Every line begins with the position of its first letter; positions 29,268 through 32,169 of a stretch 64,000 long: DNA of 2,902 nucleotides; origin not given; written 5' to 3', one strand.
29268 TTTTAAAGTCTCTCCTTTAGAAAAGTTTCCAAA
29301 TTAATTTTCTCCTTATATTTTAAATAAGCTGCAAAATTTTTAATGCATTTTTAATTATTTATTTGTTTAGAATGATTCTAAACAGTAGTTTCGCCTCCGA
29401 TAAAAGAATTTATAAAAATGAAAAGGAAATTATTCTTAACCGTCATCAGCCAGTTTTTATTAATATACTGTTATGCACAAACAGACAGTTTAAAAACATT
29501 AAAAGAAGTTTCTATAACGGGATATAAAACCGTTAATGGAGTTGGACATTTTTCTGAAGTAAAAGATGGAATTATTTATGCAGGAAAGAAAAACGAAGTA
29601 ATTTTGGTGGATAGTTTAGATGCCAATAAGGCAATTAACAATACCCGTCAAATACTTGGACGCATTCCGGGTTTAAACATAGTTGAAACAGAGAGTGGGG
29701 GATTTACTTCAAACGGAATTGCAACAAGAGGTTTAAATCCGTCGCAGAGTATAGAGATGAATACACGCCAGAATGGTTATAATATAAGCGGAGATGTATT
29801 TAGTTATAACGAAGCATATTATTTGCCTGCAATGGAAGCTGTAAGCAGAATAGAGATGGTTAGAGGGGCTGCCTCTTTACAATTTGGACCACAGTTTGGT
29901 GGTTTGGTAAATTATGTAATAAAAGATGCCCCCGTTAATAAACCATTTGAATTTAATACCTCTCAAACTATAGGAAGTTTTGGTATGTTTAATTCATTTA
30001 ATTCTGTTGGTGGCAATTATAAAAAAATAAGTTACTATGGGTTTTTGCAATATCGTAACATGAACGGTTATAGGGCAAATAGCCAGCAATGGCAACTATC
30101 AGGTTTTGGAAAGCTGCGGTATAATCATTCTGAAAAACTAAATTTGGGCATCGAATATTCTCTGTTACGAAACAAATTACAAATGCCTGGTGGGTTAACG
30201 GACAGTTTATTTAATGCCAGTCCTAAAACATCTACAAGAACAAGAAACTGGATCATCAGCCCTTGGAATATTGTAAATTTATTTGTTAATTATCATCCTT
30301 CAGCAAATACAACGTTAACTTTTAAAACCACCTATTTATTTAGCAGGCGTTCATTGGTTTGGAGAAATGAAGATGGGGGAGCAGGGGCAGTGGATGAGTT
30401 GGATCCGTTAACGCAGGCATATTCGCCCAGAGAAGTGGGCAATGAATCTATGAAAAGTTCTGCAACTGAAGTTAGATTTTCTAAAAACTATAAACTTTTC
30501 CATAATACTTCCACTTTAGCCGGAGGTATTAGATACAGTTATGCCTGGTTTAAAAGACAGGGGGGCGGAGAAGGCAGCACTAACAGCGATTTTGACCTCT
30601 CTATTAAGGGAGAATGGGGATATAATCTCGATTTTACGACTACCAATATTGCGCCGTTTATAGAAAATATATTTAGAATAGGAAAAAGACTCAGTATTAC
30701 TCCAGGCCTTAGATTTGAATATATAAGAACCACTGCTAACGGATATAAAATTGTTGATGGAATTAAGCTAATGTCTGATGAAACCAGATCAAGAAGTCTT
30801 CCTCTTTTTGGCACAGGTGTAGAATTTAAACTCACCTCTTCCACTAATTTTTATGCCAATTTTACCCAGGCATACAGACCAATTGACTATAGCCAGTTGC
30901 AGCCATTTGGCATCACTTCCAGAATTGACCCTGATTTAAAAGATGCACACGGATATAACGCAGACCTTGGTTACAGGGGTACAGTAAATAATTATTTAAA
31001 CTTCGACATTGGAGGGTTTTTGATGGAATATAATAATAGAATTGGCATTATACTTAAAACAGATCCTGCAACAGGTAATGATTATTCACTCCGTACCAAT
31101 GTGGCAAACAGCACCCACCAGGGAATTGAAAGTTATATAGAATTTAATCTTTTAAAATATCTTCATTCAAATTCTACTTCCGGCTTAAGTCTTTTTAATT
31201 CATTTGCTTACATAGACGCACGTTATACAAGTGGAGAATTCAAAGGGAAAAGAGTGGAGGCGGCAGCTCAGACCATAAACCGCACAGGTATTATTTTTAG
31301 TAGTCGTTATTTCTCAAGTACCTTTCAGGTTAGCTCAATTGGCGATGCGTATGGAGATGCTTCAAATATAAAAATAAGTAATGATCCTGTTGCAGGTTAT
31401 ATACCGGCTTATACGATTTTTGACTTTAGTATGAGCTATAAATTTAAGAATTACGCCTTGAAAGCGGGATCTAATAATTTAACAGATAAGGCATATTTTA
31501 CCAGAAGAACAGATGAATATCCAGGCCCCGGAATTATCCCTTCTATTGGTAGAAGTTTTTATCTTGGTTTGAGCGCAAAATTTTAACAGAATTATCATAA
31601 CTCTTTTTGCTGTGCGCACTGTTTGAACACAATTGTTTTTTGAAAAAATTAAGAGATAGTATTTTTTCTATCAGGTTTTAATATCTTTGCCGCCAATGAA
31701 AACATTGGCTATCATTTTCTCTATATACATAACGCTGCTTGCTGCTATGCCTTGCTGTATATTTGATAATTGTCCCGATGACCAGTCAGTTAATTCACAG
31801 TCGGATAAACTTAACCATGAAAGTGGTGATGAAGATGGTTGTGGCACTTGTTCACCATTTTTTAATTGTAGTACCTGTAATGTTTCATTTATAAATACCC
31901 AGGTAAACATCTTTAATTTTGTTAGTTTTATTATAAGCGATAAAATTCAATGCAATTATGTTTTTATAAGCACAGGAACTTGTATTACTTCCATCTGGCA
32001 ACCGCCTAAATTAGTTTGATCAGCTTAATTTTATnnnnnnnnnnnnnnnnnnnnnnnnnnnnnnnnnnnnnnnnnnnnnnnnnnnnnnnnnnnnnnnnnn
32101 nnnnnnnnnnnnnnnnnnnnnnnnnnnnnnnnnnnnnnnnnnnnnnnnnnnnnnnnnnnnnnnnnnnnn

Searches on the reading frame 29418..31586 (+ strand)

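Call 7: search_protein_families(library=pfam, proteins=[window:29418-31586:+], max_evalue=0.001)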
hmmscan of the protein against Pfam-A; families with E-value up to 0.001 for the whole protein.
window:29418-31586:+ (722 aa): 2 families
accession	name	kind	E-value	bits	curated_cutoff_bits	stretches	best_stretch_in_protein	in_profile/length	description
PF00593.30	TonB_dep_Rec_b-barrel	-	2.1e-27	97.5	27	1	241-688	15-436/436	TonB dependent receptor-like, beta-barrel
PF07715.20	Plug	-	6.8e-09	36.6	23.9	1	69-159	19-102/107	TonB-dependent Receptor Plug Domain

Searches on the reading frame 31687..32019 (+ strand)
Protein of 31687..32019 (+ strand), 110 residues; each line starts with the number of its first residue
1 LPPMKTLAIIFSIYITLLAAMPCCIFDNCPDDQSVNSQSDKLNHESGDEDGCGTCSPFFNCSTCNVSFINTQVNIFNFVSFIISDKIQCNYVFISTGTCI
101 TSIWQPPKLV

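Call 7: search_protein_families(library=pfam, proteins=[window:31687-32019:+], max_evalue=0.001)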
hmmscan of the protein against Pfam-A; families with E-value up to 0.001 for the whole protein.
window:31687-32019:+ (110 aa): 1 family
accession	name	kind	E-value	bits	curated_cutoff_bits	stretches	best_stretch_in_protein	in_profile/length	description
PF20365.3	DUF6660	-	4.4e-09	37.2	27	1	4-108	1-101/102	Family of unknown function (DUF6660)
